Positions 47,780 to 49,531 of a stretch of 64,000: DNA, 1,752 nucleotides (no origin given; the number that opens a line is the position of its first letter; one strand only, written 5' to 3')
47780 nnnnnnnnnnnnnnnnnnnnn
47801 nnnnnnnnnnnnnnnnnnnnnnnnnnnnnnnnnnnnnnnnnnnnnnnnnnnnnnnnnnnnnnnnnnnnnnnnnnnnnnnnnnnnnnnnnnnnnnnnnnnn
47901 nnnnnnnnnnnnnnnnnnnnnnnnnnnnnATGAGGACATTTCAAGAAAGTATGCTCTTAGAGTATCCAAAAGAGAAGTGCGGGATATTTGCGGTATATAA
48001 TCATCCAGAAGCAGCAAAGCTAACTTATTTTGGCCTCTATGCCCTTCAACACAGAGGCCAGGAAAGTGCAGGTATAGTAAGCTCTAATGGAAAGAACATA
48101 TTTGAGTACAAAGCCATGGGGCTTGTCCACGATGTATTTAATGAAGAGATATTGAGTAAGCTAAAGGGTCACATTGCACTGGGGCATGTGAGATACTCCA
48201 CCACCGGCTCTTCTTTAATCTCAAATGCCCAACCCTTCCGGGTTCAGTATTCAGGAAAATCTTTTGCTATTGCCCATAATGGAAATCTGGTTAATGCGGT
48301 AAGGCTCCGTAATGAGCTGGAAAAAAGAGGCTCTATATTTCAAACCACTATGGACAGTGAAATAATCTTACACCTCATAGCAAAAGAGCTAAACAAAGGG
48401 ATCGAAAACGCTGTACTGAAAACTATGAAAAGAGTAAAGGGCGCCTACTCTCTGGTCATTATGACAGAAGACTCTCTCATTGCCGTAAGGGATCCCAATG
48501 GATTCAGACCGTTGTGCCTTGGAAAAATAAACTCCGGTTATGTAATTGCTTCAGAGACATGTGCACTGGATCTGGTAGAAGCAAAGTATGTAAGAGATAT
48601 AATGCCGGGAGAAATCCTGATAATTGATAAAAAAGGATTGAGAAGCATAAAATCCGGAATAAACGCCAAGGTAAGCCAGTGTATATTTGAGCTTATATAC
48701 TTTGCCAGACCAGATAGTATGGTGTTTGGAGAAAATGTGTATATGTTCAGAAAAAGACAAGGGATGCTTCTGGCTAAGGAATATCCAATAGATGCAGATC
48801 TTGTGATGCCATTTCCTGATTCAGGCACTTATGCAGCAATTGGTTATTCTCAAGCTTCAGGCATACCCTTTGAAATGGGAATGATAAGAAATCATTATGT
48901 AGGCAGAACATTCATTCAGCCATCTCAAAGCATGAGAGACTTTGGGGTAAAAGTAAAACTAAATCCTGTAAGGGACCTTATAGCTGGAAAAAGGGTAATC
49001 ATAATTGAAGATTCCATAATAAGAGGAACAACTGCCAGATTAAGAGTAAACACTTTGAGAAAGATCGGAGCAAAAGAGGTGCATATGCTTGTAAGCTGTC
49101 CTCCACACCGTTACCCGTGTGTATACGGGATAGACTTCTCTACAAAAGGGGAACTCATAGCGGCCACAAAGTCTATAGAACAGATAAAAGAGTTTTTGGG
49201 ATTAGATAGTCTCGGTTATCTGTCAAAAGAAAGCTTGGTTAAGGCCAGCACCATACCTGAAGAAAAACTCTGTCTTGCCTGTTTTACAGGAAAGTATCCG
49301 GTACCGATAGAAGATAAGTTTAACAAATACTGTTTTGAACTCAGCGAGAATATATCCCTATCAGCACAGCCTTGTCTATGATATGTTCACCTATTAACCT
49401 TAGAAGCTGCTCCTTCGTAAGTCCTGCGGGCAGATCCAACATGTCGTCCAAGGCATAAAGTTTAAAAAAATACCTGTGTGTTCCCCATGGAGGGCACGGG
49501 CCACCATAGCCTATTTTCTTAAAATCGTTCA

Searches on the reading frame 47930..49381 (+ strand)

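Call 74: search_protein_families(library=pfam, proteins=[window:47930-49381:+], max_evalue=0.00001)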
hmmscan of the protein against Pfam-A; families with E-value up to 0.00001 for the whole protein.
window:47930-49381:+ (483 aa): 4 families
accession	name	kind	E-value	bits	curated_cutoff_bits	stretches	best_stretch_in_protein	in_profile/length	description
PF13522.11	GATase_6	-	6.6e-21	75.1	27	1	79-209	9-130/130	Glutamine amidotransferase domain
PF13537.11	GATase_7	-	3e-20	72.9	25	1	96-213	9-121/123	Glutamine amidotransferase domain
PF13230.11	GATase_4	-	6.7e-08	32.2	23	1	78-159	69-146/272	Glutamine amidotransferases class-II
PF00310.26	GATase_2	-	9.3e-06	25.1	19.9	0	60-125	180-239/420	Glutamine amidotransferases class-II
